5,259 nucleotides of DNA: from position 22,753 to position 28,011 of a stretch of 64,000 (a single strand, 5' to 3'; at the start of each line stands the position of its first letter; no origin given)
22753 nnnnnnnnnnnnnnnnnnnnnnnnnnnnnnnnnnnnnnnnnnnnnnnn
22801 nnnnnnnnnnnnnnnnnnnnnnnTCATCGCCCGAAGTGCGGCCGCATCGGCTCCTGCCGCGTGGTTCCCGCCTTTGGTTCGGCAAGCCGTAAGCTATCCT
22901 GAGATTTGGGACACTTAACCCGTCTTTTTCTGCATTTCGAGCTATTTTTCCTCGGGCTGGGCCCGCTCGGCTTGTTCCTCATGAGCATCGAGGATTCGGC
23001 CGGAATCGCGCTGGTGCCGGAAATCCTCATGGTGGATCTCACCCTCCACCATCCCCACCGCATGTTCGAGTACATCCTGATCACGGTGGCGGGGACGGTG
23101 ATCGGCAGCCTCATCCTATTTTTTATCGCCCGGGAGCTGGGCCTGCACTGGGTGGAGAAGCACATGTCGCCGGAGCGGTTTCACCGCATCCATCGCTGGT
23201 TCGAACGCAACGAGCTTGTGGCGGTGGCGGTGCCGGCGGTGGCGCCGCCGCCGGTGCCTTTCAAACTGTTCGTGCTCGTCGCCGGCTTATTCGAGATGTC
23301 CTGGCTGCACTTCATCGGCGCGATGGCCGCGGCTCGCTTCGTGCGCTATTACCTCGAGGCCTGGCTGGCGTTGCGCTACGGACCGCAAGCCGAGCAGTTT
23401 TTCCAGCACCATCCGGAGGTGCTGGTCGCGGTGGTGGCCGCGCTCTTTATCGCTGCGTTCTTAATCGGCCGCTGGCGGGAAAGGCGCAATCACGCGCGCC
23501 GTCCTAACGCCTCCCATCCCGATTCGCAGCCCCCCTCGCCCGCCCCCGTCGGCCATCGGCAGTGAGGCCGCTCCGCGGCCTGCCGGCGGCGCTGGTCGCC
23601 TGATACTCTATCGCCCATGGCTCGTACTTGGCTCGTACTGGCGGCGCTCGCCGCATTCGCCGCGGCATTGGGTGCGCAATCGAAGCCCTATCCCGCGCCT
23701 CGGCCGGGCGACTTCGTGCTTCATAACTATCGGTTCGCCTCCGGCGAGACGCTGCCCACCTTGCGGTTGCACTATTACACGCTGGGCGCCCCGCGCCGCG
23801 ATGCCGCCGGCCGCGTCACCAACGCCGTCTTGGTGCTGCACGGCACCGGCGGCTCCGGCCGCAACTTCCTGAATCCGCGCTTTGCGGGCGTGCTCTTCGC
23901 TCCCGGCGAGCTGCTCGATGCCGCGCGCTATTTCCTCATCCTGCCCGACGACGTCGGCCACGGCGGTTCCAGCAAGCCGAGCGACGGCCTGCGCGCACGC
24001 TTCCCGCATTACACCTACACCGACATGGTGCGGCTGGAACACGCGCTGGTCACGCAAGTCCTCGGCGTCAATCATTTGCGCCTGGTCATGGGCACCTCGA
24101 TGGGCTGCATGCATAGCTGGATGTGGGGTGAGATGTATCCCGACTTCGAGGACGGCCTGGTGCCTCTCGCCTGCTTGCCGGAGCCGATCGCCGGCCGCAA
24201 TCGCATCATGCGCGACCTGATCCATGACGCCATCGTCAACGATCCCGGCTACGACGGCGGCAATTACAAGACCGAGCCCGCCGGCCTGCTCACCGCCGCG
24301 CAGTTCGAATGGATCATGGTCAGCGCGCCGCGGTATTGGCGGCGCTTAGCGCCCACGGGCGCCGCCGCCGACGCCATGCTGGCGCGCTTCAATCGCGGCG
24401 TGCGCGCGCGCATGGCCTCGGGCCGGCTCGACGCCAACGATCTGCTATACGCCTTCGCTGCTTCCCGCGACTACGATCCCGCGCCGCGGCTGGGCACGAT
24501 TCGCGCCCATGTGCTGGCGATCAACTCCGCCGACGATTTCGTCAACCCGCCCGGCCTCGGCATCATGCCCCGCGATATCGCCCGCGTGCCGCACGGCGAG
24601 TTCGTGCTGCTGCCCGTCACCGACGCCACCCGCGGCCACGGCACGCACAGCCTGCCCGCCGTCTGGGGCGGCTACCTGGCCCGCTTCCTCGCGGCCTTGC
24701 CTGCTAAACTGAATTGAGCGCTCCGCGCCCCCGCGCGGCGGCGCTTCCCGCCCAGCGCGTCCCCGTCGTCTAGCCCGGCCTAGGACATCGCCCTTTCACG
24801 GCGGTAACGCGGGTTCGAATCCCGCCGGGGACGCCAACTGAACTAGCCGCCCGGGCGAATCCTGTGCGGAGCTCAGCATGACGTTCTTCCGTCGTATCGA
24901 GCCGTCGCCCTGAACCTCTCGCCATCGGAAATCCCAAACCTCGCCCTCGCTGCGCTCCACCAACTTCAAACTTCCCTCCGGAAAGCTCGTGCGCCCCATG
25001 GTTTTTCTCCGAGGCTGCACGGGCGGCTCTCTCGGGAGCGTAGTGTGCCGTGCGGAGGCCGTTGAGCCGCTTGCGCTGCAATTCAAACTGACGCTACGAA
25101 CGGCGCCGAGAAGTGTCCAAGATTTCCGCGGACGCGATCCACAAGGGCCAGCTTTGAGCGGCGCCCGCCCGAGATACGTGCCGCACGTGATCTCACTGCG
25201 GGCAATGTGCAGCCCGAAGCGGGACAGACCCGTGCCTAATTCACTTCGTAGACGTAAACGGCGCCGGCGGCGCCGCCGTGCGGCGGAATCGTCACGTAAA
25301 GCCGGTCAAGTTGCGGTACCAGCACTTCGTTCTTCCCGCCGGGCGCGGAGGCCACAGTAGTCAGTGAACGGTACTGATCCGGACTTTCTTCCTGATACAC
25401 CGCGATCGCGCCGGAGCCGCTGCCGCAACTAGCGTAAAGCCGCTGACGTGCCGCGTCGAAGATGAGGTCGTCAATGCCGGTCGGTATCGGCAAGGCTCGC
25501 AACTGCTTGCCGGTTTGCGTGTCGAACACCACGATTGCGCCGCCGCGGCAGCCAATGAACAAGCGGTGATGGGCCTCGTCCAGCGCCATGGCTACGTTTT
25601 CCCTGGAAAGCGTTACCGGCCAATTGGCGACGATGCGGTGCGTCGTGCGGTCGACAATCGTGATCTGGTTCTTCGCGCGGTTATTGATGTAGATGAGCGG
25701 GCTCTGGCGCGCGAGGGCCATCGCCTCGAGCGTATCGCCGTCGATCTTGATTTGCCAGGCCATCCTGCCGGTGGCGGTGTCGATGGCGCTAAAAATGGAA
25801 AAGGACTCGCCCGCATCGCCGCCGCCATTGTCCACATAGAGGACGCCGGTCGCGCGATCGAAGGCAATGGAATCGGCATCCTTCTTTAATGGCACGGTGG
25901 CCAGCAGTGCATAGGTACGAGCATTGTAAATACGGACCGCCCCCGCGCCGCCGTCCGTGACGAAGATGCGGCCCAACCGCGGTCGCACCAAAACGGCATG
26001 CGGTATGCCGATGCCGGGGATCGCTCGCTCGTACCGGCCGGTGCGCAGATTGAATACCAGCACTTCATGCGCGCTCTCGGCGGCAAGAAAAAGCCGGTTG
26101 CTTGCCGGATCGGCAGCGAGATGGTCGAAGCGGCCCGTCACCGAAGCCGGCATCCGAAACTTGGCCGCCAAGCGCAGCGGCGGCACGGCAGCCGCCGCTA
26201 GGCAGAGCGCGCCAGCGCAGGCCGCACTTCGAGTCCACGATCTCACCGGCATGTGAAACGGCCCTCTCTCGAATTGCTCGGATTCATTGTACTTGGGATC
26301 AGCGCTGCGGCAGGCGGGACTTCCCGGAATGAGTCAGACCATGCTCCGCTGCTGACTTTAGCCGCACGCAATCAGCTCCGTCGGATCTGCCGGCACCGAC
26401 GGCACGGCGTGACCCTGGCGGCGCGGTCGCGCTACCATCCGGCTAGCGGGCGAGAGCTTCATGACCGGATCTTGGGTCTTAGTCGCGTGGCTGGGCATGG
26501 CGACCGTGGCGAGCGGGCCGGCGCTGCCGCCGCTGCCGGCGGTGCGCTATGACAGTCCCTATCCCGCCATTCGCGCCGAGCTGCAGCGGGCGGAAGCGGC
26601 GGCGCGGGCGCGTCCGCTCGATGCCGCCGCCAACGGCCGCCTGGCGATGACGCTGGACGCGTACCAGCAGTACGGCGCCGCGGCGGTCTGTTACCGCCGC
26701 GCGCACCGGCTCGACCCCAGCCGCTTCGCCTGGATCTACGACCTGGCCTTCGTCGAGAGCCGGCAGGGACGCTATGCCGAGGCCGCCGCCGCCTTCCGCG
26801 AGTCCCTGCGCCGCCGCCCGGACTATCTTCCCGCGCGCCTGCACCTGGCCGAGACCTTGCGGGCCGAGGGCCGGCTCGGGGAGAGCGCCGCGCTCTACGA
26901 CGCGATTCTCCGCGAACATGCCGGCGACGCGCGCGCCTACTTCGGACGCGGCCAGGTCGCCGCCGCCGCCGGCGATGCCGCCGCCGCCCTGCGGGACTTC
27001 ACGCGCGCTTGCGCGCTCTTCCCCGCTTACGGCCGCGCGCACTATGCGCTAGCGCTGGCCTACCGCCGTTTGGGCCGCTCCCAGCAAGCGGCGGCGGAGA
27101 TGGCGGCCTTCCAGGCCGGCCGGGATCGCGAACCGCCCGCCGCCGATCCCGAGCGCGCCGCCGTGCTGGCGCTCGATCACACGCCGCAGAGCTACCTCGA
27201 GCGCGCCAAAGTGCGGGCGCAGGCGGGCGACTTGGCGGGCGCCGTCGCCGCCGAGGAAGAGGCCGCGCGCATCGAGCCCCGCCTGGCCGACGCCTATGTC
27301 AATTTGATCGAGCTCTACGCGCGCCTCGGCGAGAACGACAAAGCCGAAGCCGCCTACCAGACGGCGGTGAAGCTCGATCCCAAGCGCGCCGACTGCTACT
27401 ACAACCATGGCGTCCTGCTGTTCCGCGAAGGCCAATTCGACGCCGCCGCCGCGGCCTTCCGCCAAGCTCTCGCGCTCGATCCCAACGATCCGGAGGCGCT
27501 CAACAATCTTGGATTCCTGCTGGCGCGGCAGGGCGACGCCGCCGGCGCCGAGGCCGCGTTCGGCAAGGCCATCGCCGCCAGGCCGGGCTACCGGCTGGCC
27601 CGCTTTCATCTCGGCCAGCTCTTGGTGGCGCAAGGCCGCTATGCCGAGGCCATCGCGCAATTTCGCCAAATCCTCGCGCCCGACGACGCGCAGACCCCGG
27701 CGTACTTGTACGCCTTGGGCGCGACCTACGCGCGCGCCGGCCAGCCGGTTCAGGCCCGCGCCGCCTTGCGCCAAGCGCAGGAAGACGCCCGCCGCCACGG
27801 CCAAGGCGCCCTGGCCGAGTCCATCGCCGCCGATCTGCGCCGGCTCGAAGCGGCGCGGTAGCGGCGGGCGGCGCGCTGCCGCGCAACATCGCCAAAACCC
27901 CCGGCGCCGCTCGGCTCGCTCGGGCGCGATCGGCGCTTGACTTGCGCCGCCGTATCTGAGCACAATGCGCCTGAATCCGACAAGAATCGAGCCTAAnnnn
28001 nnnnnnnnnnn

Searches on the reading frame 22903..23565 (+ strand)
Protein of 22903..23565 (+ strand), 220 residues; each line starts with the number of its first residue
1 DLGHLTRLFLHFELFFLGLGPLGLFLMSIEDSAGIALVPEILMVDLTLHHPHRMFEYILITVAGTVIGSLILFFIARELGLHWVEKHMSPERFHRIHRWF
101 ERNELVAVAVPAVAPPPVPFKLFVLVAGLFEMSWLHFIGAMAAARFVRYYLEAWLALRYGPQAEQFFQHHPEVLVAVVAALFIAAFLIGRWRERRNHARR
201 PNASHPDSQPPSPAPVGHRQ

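Call 34: search_protein_families(library=pfam, proteins=[window:22903-23565:+], max_evalue=0.00001)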
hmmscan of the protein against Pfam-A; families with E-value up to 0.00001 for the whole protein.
window:22903-23565:+ (220 aa): 1 family
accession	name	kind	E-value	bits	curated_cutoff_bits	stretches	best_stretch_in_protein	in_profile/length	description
PF09335.16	VTT_dom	-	8.6e-15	55.7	33.9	1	57-151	19-116/123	VTT domain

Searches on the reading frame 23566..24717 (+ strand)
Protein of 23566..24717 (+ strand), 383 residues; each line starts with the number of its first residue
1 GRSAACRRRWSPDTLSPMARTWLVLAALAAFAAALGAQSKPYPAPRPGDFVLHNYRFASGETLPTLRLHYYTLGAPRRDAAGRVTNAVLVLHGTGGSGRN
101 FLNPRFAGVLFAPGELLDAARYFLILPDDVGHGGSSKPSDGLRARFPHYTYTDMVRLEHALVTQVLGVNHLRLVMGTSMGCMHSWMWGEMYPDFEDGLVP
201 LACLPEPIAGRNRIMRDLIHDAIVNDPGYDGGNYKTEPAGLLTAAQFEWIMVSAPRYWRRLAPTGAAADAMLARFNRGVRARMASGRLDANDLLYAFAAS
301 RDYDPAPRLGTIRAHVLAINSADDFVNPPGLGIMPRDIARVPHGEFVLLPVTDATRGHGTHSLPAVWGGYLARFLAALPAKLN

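Call 12: search_protein_families(library=pfam, proteins=[window:23566-24717:+], max_evalue=0.001)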
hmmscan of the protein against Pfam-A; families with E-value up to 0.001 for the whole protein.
window:23566-24717:+ (383 aa): 1 family
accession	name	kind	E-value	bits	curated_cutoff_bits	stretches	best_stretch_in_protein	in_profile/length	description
PF00561.26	Abhydrolase_1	-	1.7e-09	38.2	25.8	1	86-194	1-93/245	alpha/beta hydrolase fold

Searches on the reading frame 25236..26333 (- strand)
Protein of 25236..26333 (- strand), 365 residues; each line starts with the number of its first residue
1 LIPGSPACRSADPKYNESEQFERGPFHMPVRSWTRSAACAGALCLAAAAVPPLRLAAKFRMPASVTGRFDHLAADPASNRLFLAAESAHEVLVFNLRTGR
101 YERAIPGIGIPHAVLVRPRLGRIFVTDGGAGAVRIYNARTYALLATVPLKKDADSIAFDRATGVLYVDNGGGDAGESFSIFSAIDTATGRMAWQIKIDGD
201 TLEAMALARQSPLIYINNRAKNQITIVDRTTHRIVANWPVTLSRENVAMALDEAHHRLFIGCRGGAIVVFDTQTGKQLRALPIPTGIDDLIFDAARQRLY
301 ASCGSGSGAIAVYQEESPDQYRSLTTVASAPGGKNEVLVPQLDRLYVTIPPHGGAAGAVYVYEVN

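Call 12: search_protein_families(library=pfam, proteins=[window:25236-26333:-], max_evalue=0.001)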
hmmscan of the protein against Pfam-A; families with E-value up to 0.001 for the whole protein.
window:25236-26333:- (365 aa): 3 families
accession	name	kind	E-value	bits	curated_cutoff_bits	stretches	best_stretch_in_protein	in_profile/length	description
PF25174.1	Beta-prop_THOC3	-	1.8e-08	34.2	305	0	193-314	40-157/272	THOC3 beta-propeller domain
PF23414.1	Beta-prop_EML_2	-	3.6e-07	30.3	90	0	223-325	21-118/266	Echinoderm microtubule-associated protein second beta-propeller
PF13360.13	PQQ_2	-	5.5e-06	26.6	27.6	1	131-284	3-147/233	Outer membrane protein assembly factor BamB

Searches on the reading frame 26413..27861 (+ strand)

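Call 12: search_protein_families(library=pfam, proteins=[window:26413-27861:+], max_evalue=0.001)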
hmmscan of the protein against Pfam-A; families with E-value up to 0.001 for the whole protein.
window:26413-27861:+ (482 aa): 23 families
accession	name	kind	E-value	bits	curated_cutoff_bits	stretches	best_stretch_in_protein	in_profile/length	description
PF07719.23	TPR_2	-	1.2e-37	125.3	27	5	326-359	1-34/34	Tetratricopeptide repeat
PF00515.34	TPR_1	-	5e-35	118.3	27.8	2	326-359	1-34/34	Tetratricopeptide repeat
PF13414.12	TPR_11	-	7.1e-34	115.7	26.8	2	335-374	3-42/42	TPR repeat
PF14559.12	TPR_19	-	9.3e-32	109.6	25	5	118-175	4-61/68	Tetratricopeptide repeat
PF13181.12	TPR_8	-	3.9e-31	105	25.7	2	326-359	1-34/34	Tetratricopeptide repeat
PF13431.12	TPR_17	-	3e-30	102.4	24.4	1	348-380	1-33/34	Tetratricopeptide repeat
PF13432.12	TPR_16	-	6.2e-29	100.5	32.7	5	330-393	1-64/65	Tetratricopeptide repeat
PF13428.12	TPR_14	-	3.4e-26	89.5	23.5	3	331-367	6-42/44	Tetratricopeptide repeat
PF13424.12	TPR_12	-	4.3e-25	88.1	30.1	3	291-356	2-75/77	Tetratricopeptide repeat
PF07721.20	TPR_4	-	6.4e-15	54.6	27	0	429-454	1-26/26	Tetratricopeptide repeat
PF13371.12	TPR_9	-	1.6e-14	54.1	35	1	300-362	3-65/73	Tetratricopeptide repeat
PF25064.1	ARM_TT21_5th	-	1.3e-12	48.5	27.8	0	111-199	10-98/117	TT21 fifth ARM repeats domain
PF24575.1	TPR_Slam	-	7.1e-12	46.1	35.2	1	109-155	51-97/104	Surface lipoprotein assembly modifier, N-terminal TPR repeats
PF13174.12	TPR_6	-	2.7e-11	43.8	26.3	0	327-358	1-32/33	Tetratricopeptide repeat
PF23914.1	TPR_CcmH_CycH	-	1.1e-09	38.7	42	1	297-384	55-145/158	Cytochrome c-type biogenesis protein H TPR domain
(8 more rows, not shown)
